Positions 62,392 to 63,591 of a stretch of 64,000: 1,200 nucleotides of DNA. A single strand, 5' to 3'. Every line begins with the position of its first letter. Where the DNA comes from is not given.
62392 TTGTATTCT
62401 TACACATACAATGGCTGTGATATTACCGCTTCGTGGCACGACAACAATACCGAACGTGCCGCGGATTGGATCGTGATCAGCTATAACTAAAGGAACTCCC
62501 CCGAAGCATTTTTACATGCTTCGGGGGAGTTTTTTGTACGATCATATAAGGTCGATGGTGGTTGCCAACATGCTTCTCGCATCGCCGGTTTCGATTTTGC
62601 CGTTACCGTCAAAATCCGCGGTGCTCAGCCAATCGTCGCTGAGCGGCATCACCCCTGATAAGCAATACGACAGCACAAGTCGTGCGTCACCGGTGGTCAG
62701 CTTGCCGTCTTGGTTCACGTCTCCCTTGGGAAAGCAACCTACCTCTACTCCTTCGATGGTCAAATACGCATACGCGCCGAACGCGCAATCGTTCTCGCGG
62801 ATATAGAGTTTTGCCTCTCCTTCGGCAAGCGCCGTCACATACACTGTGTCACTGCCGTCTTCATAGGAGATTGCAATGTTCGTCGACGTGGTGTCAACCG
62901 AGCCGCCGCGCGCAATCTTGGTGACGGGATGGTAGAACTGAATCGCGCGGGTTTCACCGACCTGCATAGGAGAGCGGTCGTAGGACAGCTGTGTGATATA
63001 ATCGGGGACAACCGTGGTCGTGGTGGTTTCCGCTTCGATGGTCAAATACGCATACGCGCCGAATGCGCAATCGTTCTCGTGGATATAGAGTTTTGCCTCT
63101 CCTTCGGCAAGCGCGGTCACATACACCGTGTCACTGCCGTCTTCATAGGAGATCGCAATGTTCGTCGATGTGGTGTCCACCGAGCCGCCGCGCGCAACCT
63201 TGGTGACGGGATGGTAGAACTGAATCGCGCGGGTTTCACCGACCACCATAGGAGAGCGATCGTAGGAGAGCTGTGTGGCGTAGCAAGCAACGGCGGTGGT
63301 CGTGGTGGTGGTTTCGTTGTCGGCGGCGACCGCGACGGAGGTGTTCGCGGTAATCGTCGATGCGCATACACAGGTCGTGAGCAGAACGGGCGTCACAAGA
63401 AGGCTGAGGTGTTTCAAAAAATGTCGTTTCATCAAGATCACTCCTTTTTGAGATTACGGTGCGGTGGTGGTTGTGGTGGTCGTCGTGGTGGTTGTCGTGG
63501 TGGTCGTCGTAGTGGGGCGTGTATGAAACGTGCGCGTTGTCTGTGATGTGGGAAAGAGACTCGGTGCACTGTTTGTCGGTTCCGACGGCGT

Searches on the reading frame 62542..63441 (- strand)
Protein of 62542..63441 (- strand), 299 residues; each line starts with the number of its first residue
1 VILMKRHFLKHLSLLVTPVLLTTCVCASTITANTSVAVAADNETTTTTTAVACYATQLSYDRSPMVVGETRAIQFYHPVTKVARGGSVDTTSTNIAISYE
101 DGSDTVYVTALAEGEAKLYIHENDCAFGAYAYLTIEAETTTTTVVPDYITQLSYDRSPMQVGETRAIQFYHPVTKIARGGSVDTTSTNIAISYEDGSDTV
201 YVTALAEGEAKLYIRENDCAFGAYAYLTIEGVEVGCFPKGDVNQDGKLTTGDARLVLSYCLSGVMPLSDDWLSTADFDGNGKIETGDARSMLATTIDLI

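Call 78: search_protein_families(library=pfam, proteins=[window:62542-63441:-], max_evalue=0.01)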
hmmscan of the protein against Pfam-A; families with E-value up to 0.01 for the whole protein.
window:62542-63441:- (299 aa): 3 families
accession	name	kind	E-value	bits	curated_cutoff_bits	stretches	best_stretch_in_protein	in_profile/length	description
PF00404.24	Dockerin_1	-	3.5e-06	27.6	22.9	1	239-288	1-49/57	Dockerin type I domain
PF08779.16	bCoV_NS7A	-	0.0051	17.5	27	0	169-226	30-85/107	Betacoronavirus NS7A protein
PF00036.39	EF-hand_1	-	0.008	16.1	25.4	0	272-294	6-28/29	EF hand domain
